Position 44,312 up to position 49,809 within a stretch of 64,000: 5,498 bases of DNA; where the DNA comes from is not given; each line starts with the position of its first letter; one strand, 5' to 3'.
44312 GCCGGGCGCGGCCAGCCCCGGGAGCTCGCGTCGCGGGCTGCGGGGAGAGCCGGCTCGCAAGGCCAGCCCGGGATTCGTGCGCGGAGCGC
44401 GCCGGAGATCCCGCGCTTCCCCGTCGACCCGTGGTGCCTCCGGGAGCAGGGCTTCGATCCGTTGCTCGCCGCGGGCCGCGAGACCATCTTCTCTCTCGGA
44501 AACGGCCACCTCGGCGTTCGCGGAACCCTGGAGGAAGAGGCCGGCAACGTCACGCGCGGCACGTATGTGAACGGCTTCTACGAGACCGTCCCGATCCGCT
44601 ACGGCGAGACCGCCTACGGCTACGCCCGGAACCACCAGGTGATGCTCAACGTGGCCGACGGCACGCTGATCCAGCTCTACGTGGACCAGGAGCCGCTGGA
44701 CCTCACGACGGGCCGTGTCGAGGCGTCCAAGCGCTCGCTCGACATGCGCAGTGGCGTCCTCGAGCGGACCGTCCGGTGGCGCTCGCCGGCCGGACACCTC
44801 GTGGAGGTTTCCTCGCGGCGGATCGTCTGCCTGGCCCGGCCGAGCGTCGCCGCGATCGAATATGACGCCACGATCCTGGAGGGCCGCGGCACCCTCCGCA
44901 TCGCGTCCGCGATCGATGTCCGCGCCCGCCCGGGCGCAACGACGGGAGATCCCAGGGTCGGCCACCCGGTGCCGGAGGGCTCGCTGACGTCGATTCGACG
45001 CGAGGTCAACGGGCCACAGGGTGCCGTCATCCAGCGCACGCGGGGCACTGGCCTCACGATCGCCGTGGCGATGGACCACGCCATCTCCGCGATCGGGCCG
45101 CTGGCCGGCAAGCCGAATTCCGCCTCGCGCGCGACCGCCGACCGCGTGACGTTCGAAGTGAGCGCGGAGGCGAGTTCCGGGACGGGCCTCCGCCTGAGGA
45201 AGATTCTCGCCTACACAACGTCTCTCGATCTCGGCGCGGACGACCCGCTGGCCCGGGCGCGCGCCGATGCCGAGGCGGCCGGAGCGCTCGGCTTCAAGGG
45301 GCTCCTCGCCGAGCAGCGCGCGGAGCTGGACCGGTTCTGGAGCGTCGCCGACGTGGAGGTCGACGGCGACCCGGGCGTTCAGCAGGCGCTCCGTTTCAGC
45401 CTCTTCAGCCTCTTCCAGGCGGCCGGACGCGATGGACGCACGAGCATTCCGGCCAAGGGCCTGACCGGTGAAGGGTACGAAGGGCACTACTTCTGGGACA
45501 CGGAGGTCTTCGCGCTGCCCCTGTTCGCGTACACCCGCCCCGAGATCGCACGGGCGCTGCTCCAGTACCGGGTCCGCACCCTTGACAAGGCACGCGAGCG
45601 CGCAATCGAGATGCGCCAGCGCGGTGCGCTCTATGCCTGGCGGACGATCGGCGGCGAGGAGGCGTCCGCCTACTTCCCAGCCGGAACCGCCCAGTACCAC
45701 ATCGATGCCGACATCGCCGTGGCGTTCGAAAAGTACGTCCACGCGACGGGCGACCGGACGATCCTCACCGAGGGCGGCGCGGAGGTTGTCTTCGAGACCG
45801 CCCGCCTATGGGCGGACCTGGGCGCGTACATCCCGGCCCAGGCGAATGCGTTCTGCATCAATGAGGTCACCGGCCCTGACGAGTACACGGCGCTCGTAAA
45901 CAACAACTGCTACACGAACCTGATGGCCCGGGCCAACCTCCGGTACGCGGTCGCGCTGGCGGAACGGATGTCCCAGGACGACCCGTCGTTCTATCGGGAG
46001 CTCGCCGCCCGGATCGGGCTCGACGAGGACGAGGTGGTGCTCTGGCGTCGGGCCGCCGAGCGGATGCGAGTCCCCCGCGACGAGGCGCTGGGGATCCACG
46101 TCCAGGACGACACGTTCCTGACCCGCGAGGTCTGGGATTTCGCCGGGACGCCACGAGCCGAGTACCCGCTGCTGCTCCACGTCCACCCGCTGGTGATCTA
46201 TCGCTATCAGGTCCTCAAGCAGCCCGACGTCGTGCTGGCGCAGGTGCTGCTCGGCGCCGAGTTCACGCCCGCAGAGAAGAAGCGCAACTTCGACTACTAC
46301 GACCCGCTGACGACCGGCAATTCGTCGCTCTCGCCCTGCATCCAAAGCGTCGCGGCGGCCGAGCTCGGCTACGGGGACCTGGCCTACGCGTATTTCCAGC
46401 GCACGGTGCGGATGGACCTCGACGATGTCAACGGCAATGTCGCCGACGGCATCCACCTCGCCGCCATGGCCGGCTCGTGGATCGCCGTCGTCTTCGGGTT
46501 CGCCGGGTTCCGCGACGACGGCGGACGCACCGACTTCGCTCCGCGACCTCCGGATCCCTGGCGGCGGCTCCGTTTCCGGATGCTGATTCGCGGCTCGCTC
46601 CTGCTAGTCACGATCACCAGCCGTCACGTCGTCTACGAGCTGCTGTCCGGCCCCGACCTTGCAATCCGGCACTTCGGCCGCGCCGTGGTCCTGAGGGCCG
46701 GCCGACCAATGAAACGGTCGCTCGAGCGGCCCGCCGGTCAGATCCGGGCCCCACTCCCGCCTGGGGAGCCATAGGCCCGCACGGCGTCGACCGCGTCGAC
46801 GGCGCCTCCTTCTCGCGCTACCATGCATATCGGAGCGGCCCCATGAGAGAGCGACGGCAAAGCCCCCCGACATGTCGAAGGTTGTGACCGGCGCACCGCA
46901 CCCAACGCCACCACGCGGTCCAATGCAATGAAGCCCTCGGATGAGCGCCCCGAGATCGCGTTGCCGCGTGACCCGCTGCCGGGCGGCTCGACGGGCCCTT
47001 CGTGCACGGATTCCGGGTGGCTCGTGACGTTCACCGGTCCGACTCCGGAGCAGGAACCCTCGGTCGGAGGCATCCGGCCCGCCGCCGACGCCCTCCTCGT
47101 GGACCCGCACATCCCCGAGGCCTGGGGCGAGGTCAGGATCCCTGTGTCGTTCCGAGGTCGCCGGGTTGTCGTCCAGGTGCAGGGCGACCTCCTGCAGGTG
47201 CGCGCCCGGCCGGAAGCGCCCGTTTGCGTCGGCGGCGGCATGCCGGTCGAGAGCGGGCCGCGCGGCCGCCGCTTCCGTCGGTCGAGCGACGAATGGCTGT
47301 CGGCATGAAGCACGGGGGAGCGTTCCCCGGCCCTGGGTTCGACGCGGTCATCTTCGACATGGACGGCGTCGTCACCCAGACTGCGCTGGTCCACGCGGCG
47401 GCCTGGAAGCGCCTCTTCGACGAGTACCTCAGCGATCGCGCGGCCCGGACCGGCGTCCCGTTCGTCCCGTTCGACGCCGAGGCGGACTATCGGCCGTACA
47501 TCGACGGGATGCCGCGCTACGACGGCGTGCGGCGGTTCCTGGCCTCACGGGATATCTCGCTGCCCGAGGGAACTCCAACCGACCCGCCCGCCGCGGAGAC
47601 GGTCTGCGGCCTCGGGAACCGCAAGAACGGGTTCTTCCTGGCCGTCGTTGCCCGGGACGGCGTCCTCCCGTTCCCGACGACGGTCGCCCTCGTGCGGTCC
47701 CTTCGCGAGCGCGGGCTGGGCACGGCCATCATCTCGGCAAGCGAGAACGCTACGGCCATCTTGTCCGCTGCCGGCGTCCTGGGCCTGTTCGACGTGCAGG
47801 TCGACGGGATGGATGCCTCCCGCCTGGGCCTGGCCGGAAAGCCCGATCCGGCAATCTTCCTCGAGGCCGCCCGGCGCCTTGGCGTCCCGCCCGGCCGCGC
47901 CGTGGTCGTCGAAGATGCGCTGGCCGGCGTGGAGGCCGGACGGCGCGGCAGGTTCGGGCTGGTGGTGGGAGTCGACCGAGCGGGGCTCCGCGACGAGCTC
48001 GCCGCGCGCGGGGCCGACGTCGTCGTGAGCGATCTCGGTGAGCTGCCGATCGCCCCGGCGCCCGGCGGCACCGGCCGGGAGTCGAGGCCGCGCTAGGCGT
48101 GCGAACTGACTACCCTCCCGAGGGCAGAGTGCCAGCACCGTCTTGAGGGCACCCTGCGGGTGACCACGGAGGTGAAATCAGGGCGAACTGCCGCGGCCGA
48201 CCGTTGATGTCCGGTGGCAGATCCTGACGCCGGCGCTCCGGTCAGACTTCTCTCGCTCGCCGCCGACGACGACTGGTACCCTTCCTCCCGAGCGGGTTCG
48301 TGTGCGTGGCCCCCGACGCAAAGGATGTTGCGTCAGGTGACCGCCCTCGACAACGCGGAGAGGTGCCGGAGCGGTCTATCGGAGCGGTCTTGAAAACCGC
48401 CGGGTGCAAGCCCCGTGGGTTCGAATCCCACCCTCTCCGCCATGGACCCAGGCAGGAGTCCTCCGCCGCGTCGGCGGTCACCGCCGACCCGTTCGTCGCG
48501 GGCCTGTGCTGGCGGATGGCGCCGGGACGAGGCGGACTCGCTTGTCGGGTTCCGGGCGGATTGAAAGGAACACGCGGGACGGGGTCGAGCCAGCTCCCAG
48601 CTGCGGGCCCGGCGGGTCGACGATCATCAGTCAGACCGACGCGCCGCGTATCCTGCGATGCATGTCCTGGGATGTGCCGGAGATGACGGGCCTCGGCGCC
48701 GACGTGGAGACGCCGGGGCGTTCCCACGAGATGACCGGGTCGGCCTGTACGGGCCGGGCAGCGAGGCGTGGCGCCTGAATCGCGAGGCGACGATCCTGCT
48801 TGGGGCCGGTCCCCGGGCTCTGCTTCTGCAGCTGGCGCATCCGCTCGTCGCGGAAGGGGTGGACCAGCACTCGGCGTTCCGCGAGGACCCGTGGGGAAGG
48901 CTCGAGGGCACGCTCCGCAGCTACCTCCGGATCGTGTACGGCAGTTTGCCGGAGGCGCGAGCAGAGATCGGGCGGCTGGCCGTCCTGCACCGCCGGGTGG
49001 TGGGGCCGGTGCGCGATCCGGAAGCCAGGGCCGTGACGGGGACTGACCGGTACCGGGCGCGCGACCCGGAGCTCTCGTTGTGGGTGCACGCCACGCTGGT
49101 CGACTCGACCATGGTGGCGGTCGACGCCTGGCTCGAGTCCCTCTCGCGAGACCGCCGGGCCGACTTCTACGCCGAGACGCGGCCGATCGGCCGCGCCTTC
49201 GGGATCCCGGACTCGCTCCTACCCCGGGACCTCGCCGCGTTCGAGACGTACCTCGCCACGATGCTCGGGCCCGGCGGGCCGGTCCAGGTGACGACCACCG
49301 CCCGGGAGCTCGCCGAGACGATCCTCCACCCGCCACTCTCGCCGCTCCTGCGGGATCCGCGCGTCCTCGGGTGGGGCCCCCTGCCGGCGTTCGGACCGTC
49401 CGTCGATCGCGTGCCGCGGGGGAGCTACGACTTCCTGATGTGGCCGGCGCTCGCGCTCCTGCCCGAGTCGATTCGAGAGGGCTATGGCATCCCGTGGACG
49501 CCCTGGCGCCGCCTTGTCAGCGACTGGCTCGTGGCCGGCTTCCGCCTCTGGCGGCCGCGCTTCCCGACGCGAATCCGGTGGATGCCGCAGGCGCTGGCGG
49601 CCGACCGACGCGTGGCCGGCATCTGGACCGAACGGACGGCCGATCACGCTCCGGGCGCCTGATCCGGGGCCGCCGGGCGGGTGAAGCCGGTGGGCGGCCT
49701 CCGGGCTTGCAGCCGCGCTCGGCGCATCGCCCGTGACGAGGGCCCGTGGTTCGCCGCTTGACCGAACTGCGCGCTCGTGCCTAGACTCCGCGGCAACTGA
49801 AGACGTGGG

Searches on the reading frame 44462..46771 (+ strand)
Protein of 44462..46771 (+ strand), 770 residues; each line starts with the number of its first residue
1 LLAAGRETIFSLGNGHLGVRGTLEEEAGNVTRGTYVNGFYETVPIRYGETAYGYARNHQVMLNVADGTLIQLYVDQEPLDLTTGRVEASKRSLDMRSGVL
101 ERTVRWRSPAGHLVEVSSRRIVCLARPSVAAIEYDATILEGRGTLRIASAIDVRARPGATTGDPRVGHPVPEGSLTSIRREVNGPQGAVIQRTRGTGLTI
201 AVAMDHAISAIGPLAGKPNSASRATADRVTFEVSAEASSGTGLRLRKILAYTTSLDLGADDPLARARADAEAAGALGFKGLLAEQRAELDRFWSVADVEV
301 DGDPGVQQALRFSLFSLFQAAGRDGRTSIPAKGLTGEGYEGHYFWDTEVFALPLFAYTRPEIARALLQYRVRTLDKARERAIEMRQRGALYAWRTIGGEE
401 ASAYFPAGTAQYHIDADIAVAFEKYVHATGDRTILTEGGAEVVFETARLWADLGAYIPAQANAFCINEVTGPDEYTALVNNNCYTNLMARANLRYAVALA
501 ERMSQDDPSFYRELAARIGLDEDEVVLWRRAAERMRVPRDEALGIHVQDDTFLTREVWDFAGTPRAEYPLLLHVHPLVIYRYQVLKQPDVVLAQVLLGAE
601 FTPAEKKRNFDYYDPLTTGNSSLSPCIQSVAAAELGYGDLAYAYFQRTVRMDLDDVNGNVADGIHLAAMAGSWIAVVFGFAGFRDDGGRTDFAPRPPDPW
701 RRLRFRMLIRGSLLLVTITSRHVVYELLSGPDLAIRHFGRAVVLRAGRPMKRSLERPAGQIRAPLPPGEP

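Call 30: search_protein_families(library=pfam, proteins=[window:44462-46771:+], max_evalue=0.0001)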
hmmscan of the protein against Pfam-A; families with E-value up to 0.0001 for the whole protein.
window:44462-46771:+ (770 aa): 3 families
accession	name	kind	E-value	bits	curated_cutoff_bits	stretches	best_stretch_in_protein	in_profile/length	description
PF03632.21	Glyco_hydro_65m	-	2.4e-114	382.6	27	1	311-673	1-370/371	Glycosyl hydrolase family 65 central catalytic domain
PF03636.21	Glyco_hydro_65N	-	5.2e-57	193.7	26.6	1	6-254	13-232/233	Glycosyl hydrolase family 65, N-terminal domain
PF03633.20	Glyco_hydro_65C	-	1.1e-15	57.5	22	1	683-744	1-62/62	Glycosyl hydrolase family 65, C-terminal domain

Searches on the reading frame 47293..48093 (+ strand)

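Call 30: search_protein_families(library=pfam, proteins=[window:47293-48093:+], max_evalue=0.0001)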
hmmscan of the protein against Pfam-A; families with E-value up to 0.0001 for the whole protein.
window:47293-48093:+ (267 aa): 2 families
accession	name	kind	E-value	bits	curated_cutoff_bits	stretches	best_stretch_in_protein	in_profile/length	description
PF00702.32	Hydrolase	-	1.8e-26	94.1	26.4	1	17-218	2-189/191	haloacid dehalogenase-like hydrolase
PF13419.12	HAD_2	-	4.9e-13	50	23.8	1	123-218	77-170/178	Haloacid dehalogenase-like hydrolase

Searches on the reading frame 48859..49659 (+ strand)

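Call 30: search_protein_families(library=pfam, proteins=[window:48859-49659:+], max_evalue=0.0001)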
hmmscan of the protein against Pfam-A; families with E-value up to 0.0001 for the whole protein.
window:48859-49659:+ (267 aa): 1 family
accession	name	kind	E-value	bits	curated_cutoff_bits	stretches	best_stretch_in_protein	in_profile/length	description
PF09995.15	MPAB_Lcp_cat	-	1.1e-41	143.9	23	1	2-229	32-230/231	ER-bound oxygenase mpaB/B'/Rubber oxygenase, catalytic domain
